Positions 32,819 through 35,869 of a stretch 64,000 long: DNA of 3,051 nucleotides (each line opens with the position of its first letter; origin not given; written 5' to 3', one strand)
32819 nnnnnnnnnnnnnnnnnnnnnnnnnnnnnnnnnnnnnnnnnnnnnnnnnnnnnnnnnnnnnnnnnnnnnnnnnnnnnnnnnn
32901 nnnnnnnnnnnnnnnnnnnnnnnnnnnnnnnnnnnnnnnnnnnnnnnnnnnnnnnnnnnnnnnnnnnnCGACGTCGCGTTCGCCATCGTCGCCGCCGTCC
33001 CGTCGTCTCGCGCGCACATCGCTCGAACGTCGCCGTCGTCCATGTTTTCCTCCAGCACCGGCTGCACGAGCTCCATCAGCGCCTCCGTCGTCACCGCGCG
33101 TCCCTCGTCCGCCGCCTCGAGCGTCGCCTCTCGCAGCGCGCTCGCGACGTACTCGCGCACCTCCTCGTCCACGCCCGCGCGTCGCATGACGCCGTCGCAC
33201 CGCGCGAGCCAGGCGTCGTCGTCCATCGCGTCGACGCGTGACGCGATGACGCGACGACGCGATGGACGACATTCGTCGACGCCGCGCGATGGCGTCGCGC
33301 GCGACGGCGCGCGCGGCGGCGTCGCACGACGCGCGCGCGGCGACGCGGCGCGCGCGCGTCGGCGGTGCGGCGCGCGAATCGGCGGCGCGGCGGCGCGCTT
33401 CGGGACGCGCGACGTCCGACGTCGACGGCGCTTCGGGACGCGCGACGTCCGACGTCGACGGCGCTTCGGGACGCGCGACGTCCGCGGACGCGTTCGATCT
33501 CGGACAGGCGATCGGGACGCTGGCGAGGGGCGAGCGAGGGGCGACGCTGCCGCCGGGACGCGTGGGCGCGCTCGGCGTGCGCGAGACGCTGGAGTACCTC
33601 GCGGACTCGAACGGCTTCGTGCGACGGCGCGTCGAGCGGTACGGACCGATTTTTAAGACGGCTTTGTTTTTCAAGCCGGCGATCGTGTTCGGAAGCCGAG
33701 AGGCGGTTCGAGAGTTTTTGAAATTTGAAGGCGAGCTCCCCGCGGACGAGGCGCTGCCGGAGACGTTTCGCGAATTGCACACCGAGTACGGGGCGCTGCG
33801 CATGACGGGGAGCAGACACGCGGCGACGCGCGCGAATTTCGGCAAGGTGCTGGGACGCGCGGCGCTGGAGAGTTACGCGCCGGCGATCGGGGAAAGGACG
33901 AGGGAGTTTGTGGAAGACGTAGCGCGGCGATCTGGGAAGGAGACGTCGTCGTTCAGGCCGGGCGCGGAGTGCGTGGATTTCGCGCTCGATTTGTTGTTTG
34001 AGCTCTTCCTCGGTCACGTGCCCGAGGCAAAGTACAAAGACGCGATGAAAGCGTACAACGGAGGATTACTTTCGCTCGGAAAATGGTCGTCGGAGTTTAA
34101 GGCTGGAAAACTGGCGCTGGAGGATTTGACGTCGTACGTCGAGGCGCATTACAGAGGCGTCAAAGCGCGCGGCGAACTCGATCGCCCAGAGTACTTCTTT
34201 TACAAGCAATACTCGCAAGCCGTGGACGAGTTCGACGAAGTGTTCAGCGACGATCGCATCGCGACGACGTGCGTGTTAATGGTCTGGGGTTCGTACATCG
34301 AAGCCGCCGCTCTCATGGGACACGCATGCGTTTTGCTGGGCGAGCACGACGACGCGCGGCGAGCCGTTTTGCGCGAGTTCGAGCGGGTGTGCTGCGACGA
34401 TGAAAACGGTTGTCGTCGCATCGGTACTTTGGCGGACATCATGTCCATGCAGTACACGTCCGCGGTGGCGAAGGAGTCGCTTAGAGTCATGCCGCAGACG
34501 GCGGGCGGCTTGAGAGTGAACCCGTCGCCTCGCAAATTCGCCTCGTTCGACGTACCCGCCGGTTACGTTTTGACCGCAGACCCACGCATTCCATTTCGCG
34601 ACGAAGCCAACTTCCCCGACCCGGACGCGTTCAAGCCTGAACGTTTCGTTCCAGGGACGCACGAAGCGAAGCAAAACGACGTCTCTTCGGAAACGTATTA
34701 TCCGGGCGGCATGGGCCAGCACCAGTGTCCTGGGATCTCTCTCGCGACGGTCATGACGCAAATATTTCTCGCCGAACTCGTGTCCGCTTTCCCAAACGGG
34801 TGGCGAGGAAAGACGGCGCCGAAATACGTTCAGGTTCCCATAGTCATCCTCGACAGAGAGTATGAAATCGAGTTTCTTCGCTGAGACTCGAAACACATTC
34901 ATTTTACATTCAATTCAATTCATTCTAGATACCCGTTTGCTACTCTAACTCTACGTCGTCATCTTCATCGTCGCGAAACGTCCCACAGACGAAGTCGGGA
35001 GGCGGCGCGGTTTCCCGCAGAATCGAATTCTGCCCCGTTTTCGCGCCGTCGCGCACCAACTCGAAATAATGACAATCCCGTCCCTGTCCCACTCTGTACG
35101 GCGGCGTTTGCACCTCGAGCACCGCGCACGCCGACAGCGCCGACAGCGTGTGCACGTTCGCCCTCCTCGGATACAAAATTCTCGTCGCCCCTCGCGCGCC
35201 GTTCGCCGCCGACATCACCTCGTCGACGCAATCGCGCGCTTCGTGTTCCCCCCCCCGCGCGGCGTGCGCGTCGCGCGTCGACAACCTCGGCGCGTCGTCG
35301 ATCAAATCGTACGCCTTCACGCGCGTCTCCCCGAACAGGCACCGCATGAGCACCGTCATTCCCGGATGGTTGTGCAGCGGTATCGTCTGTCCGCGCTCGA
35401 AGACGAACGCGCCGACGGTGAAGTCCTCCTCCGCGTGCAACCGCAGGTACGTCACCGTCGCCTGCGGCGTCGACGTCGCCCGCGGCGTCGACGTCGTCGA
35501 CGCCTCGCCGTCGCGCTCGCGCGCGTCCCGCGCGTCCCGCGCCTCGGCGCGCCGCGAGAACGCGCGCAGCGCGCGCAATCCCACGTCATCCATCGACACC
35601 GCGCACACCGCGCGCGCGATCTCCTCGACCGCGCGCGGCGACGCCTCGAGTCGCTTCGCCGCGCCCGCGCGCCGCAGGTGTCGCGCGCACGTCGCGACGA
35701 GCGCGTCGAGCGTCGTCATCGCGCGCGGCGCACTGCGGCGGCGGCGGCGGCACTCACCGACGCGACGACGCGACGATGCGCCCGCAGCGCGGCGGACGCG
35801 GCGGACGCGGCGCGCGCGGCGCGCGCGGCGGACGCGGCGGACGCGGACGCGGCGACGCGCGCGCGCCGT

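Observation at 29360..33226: Four-NBD ABC-F protein: an eEF3-type ABC cassette (with the chromodomain-like insert, without the HEAT domain) fused to an ABCF2/Arb1-type cassette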

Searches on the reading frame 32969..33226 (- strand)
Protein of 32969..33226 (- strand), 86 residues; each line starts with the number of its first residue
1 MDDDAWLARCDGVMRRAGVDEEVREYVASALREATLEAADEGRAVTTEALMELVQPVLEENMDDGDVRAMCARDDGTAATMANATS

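Call 32: search_solved_structures(query=A1, max_evalue=10, show_alignments=3)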
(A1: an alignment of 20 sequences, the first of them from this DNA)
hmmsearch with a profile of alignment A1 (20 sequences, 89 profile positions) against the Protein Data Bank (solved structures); distinct sequences matched with E-value up to 10: 14.
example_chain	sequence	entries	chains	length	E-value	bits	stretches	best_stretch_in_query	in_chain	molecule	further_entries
6een_A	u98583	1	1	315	3.2e-05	27.4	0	11-34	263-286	Designer Pentatricopeptide Protein dPPR10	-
6een_B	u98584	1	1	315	0.0002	24.8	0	11-32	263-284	Designer Pentatricopeptide Protein dPPR10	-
5h7c_A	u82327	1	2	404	0.004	20.6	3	11-70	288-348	Immunoglobulin G-binding protein A, DHR14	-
4ozs_A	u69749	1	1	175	0.0045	20.5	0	11-32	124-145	Alpha solenoid protein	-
4uos_A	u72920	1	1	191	0.0077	19.7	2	28-83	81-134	DESIGNED HELICAL BUNDLE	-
5cwh_A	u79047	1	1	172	0.016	18.7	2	12-70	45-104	Designed helical repeat protein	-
5h78_A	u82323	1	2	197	0.038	17.5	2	11-70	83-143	cAMP-dependent protein kinase type II-alpha regulatory subunit,DHR14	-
8fbk_A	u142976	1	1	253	0.066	16.7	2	11-82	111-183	KWOCA_65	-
1h97_A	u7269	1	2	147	0.21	15.2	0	51-85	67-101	Globin-3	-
1kfr_A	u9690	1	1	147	0.24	15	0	51-85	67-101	Hemoglobin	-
7osn_A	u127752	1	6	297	0.54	13.8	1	11-86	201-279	6-phosphogluconate dehydrogenase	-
4yod_A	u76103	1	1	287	0.64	13.6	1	14-64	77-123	thioredoxin-like protein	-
1alu_A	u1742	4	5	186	1.4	12.5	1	5-60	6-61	INTERLEUKIN-6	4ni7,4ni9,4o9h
29sb_A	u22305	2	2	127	3.1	11.4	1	44-84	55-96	KABLE2.5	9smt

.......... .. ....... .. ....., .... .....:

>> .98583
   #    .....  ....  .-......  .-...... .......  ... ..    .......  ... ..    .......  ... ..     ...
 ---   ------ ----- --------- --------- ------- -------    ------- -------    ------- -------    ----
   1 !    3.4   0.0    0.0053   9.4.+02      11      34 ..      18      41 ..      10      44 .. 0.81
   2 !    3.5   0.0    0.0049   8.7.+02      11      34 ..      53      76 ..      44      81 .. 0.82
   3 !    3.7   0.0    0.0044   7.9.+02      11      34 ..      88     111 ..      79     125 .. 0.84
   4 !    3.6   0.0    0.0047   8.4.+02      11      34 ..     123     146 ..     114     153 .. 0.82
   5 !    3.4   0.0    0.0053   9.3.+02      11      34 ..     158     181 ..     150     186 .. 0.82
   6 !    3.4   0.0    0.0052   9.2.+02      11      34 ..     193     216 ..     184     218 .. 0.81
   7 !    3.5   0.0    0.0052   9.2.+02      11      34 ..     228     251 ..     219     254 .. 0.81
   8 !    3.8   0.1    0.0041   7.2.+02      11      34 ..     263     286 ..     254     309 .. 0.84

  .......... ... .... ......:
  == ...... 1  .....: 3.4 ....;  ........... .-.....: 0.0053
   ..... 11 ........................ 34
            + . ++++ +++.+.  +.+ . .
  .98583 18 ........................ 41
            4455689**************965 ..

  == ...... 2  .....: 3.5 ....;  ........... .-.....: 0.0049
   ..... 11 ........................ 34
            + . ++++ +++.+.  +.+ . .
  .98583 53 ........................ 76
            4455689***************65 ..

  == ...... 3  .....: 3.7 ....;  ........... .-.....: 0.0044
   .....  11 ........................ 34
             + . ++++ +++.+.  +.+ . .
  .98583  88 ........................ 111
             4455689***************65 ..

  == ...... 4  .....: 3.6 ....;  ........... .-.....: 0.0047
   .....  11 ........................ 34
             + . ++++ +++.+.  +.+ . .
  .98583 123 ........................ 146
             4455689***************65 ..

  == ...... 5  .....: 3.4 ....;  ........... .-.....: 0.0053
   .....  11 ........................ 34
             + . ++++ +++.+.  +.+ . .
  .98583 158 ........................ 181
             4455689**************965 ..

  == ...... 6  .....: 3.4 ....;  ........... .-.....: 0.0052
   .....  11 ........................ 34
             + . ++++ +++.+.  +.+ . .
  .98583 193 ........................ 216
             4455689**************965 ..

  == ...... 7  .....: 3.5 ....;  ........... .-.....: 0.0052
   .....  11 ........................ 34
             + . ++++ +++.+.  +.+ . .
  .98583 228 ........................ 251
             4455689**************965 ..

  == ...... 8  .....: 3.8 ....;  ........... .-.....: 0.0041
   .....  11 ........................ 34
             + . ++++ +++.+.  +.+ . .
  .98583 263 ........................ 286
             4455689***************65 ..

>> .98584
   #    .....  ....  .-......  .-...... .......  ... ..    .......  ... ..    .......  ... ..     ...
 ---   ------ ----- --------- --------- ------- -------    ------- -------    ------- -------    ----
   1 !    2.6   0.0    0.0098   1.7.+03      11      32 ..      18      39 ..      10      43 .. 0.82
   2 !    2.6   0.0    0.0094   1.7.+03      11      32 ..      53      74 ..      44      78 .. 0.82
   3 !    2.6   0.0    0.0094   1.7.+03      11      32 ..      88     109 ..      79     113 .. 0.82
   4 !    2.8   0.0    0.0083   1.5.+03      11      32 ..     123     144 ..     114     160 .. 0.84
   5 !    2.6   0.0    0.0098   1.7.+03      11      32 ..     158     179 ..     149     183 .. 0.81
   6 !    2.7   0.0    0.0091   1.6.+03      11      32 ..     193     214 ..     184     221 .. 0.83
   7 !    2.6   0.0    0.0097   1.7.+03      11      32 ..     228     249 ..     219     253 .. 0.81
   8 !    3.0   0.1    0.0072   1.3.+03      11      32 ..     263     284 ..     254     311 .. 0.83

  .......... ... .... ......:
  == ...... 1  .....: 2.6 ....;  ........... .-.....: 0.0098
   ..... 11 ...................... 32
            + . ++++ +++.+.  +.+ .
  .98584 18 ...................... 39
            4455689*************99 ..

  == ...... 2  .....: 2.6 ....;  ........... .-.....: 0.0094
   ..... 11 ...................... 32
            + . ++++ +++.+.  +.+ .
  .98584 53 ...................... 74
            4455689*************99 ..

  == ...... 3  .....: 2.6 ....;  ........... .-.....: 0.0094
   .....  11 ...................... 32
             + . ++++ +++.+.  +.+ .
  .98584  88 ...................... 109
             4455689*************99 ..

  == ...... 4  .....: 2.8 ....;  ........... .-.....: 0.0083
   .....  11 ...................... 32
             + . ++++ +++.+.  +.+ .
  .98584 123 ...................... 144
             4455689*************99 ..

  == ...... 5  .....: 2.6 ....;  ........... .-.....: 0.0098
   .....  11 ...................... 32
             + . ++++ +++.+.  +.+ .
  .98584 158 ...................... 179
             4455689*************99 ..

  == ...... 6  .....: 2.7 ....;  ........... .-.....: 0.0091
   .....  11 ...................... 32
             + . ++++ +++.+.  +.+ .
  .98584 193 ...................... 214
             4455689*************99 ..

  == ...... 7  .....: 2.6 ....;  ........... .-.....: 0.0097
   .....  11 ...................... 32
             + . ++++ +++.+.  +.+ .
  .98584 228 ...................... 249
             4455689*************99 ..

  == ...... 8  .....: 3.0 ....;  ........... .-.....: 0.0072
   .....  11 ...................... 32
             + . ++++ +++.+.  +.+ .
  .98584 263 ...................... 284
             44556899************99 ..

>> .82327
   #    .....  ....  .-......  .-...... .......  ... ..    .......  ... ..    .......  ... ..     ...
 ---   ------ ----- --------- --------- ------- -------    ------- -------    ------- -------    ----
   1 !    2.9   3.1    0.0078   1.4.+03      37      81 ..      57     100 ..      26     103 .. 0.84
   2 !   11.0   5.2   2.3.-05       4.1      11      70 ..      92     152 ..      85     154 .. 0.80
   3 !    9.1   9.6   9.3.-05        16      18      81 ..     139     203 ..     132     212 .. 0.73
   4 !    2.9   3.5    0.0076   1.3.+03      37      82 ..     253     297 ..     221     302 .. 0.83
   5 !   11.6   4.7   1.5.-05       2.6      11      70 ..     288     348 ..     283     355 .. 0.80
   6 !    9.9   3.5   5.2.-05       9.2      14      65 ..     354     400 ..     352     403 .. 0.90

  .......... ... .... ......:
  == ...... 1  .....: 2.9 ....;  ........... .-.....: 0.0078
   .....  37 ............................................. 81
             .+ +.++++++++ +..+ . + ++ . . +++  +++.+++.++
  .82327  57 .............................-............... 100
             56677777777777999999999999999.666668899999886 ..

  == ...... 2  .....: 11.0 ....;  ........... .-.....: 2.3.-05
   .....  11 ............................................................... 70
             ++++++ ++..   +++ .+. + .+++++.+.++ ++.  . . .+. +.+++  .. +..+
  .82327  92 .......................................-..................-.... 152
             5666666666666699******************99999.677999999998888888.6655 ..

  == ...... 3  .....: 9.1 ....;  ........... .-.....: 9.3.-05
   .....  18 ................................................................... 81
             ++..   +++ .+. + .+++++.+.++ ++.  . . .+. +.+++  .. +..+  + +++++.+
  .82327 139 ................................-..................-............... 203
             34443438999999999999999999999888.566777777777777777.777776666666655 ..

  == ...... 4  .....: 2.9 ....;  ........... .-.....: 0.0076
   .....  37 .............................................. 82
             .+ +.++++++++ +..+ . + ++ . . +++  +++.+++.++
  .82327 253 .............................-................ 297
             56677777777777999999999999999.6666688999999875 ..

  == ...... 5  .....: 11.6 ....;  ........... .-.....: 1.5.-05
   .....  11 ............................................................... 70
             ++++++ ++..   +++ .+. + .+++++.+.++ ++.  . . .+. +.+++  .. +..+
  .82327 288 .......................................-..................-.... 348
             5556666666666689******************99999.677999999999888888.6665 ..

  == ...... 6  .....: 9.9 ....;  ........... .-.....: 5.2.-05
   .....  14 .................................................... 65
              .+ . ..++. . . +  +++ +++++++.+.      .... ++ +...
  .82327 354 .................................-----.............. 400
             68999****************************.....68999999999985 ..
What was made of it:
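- Tried and rejected: The profile against the PDB gave only designed helical repeats (call 32).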

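Call 39: search_protein_representatives(alignment_id=A1)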
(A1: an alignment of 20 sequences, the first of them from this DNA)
Query: 20 sequences, 89 profile positions. Proteins with E-value up to 0.001 (for the whole library): 53; up to 1e-10: 12; up to 1e-30: 0. The best 53 are listed.
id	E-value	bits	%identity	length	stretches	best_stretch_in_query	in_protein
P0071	3.4e-24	101.0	-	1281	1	2-88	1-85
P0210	1.0e-20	89.9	-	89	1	9-88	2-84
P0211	2.2e-19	85.6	-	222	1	1-88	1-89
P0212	1.5e-17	79.7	-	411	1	10-87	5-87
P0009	2.5e-17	79.0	-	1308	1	11-87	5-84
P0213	4.2e-17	78.3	-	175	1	10-88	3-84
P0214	2.6e-16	75.7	-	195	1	10-87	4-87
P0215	2.8e-16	75.7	-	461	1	10-87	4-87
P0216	1.8e-15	73.1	-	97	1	8-86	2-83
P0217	3.7e-15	72.1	-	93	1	11-88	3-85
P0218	4.8e-14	68.5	-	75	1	10-77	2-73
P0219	1.7e-13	66.7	-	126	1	10-84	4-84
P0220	2.2e-10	56.8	-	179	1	16-83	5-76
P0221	3.4e-10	56.2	-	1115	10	7-31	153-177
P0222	5.7e-10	55.5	-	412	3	16-78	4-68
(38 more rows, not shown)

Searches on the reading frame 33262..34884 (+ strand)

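Call 34: search_protein_families(library=pfam, proteins=[window:33262-34884:+], max_evalue=0.001)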
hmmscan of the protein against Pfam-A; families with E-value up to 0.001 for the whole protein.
window:33262-34884:+ (540 aa): 1 family
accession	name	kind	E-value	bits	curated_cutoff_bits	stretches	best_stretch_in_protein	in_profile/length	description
PF00067.27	p450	-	4e-37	128.5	22.8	1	121-511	27-433/462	Cytochrome P450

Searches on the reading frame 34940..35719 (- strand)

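Call 34: search_protein_families(library=pfam, proteins=[window:34940-35719:-], max_evalue=0.001)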
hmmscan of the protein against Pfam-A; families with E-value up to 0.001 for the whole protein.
window:34940-35719:- (259 aa): 1 family
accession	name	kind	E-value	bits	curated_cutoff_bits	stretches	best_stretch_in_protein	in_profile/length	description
PF07847.18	PCO_ADO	-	6.1e-37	127.4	27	1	62-246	20-192/201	PCO_ADO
